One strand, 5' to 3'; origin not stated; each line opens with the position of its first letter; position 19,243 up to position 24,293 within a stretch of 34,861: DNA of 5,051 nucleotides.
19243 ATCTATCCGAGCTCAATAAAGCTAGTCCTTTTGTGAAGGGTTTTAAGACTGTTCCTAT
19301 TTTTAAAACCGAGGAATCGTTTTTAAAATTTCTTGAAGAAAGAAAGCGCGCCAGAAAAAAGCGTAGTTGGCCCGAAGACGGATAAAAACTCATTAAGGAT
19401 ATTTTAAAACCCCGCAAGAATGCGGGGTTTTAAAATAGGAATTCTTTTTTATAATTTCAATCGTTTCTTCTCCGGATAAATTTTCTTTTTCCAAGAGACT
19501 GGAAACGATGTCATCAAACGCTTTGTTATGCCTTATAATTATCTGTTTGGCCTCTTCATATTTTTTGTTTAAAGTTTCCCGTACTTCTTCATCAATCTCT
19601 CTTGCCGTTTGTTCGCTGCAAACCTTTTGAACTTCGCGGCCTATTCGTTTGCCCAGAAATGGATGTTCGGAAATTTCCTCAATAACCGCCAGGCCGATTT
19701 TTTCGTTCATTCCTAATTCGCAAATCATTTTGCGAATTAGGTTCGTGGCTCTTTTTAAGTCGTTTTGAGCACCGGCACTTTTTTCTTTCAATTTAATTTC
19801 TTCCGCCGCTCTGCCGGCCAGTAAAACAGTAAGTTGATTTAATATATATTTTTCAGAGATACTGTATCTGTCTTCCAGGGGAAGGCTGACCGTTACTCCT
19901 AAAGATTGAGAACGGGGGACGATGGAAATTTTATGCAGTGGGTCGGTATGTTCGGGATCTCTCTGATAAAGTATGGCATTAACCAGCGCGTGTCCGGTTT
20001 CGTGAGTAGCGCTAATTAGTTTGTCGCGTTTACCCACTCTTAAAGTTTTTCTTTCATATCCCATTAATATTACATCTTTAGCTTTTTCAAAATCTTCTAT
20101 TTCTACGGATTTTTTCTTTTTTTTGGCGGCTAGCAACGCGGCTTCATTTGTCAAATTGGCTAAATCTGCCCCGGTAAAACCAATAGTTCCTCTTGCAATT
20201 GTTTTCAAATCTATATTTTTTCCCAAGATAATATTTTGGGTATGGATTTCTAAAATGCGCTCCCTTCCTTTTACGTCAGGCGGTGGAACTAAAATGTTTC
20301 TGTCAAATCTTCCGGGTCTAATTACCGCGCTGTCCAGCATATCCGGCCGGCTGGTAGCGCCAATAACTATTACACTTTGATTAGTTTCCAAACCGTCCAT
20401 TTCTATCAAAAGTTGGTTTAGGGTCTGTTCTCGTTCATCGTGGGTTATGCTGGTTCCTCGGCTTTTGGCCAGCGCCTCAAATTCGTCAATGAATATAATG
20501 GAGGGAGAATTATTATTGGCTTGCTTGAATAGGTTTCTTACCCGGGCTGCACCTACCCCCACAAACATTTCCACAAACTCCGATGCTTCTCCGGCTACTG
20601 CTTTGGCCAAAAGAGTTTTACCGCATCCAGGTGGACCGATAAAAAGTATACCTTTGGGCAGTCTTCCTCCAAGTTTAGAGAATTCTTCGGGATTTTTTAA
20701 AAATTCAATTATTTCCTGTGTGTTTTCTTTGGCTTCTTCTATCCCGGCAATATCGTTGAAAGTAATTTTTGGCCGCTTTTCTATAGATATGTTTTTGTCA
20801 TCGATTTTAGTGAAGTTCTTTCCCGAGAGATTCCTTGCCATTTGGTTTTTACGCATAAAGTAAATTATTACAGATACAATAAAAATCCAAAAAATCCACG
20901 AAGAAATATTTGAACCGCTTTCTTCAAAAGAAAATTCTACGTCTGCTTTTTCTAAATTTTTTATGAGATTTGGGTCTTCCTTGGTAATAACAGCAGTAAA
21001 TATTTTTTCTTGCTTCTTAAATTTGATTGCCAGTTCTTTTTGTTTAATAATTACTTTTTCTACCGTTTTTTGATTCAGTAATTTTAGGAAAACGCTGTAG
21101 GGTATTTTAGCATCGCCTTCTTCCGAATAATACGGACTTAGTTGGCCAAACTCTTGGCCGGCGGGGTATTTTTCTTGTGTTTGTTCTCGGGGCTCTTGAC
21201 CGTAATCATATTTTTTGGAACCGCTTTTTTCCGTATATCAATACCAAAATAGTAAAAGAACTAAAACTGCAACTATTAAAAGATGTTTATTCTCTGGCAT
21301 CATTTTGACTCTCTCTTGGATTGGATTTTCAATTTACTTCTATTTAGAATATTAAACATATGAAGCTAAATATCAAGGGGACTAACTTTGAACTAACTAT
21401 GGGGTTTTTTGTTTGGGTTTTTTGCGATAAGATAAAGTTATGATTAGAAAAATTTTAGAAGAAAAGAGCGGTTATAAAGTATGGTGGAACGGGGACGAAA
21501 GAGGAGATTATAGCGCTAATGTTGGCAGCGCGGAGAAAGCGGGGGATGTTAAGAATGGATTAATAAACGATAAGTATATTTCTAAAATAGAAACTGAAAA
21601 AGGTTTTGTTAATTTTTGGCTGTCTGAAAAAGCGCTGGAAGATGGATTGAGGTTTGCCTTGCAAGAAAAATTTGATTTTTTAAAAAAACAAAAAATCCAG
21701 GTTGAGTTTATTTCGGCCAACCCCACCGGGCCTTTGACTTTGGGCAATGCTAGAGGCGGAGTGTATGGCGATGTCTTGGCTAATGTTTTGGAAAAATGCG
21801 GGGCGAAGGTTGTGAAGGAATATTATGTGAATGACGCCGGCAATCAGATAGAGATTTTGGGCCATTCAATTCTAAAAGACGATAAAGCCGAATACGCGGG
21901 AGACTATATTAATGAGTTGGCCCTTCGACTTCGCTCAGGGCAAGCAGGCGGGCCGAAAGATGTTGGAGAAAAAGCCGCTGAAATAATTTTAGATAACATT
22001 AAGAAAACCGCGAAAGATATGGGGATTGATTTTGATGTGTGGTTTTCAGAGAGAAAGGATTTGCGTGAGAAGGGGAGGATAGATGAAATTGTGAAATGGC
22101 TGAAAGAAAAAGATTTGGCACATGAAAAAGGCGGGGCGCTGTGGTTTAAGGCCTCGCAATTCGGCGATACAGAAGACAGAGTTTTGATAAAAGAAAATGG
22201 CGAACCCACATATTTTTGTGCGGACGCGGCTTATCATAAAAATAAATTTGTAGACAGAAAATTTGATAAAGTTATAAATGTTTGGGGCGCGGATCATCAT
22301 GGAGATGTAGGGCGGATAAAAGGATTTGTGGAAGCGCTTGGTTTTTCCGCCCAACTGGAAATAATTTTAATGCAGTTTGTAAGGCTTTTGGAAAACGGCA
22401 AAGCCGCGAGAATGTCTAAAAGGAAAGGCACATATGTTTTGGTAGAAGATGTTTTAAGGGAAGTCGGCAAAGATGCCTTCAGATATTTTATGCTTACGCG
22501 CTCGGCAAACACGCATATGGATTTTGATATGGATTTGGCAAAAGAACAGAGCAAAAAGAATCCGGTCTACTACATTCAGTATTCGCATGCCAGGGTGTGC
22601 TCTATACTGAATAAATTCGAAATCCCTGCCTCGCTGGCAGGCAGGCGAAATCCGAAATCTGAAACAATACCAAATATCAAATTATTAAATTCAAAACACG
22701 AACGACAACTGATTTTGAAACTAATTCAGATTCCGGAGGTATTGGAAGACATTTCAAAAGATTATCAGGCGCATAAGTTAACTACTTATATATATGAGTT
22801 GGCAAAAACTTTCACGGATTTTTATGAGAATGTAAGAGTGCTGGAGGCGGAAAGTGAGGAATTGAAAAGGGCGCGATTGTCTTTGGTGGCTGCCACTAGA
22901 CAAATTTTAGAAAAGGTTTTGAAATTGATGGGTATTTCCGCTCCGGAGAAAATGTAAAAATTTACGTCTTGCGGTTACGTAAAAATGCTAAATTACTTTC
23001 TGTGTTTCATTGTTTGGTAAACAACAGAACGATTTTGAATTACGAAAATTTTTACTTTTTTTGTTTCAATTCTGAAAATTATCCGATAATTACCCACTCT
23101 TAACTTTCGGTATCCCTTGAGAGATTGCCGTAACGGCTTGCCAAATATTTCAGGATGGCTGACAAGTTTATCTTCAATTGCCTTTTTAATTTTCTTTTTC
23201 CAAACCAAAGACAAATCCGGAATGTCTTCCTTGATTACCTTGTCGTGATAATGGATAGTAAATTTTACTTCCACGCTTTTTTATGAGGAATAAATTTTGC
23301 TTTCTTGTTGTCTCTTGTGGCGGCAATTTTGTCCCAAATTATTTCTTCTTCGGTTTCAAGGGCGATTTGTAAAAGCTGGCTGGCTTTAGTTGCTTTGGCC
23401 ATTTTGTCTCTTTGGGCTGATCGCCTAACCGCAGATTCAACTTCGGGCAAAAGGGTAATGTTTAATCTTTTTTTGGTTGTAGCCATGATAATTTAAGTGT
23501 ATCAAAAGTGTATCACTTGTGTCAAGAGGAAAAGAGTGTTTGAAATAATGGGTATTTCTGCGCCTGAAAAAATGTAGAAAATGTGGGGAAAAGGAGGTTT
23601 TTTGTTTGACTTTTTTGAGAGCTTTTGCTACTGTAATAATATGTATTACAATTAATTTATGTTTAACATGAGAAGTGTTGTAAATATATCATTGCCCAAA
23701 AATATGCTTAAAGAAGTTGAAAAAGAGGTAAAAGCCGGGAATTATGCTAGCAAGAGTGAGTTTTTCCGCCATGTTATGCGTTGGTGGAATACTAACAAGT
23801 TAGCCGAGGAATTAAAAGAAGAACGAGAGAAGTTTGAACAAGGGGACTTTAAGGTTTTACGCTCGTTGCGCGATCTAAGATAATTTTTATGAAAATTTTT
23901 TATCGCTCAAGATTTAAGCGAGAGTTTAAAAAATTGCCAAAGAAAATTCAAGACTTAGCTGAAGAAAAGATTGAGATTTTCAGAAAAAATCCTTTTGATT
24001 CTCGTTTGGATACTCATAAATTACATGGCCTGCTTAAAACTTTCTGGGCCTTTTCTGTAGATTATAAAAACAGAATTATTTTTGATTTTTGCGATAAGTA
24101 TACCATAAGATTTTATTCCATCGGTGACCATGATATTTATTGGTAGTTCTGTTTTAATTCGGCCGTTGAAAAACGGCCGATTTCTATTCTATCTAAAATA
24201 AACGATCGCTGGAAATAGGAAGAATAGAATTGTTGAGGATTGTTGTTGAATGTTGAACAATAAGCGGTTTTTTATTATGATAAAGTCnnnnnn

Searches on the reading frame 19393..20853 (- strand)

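Call 21: search_protein_families(library=pfam, proteins=[window:19393-20853:-], max_evalue=0.001)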
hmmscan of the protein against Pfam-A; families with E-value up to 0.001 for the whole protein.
window:19393-20853:- (486 aa): 6 families
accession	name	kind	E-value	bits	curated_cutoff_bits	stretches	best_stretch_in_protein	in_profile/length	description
PF01434.24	Peptidase_M41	-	2.1e-53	181.5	29.9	1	275-466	5-190/191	Peptidase family M41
PF00004.35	AAA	-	1.1e-37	129.9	21.2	1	69-190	1-130/131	ATPase family associated with various cellular activities (AAA)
PF17862.7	AAA_lid_3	-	2.1e-13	49.9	27.2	1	213-257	1-45/45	AAA+ lid domain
PF20720.3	nSTAND3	-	1.4e-05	25.3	27.2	1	69-182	20-124/155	Novel STAND NTPase 3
PF05496.18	RuvB_N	-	1.7e-05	25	27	1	65-133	32-101/159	Holliday junction DNA helicase RuvB P-loop domain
PF13401.12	AAA_22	-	0.00043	21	27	0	69-90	8-29/130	AAA domain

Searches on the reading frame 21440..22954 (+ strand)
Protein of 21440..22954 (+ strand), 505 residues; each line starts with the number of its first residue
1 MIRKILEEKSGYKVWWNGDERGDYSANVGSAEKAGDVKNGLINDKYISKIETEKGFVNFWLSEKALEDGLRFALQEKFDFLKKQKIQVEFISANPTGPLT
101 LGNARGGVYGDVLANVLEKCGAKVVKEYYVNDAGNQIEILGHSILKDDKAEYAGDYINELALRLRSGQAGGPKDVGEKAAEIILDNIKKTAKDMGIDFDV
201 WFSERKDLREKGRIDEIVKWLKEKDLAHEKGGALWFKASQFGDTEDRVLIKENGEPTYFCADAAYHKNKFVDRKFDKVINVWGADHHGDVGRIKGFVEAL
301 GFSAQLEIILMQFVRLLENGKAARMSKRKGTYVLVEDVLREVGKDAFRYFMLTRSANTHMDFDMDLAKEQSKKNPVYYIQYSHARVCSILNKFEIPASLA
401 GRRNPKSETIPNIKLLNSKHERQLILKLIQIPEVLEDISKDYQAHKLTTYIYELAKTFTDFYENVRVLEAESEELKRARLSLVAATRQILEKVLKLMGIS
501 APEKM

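Call 21: search_protein_families(library=pfam, proteins=[window:21440-22954:+], max_evalue=0.001)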
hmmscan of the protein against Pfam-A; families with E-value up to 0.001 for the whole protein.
window:21440-22954:+ (505 aa): 5 families
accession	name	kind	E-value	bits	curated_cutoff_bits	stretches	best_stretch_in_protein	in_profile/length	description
PF05746.21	DALR_1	-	1.9e-33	115.5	22.3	1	379-505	1-117/117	DALR anticodon binding domain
PF00750.26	tRNA-synt_1d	-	1e-20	74.4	23.3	2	177-349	133-305/349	tRNA synthetases class I (R), catalytic domain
PF09334.17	tRNA-synt_1g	-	2.1e-05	23.9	20.1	0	322-374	325-376/391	tRNA synthetases class I (M)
PF01406.26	tRNA-synt_1e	-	0.00023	21.1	27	0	323-366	252-295/301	tRNA synthetases class I (C) catalytic domain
PF01921.24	tRNA-synt_1f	-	0.00062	19.2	27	0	319-365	279-323/360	tRNA synthetases class I (K)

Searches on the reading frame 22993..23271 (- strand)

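Call 21: search_protein_families(library=pfam, proteins=[window:22993-23271:-], max_evalue=0.001)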
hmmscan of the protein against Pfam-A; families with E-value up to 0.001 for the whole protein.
window:22993-23271:- (92 aa): 1 family
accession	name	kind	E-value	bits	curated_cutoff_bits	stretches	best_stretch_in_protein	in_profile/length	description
PF05016.21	ParE_toxin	-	5.2e-07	30.6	23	1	24-81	28-85/89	ParE toxin of type II toxin-antitoxin system, parDE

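Call 86: search_protein_families(library=padloc, proteins=[window:22993-23271:-], max_evalue=0.001)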
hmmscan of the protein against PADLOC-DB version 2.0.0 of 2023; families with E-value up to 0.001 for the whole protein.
window:22993-23271:- (92 aa): 0 families

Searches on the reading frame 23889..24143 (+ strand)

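Call 21: search_protein_families(library=pfam, proteins=[window:23889-24143:+], max_evalue=0.001)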
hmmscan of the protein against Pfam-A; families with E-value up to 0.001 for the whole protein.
window:23889-24143:+ (85 aa): 1 family
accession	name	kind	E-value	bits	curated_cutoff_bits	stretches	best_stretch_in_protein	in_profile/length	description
PF15738.11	YafQ_toxin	-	0.0004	21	30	1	2-82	2-84/88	Bacterial toxin of type II toxin-antitoxin system, YafQ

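Call 86: search_protein_families(library=padloc, proteins=[window:23889-24143:+], max_evalue=0.001)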
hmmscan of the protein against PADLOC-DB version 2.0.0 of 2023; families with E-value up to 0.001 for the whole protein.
window:23889-24143:+ (85 aa): 0 families
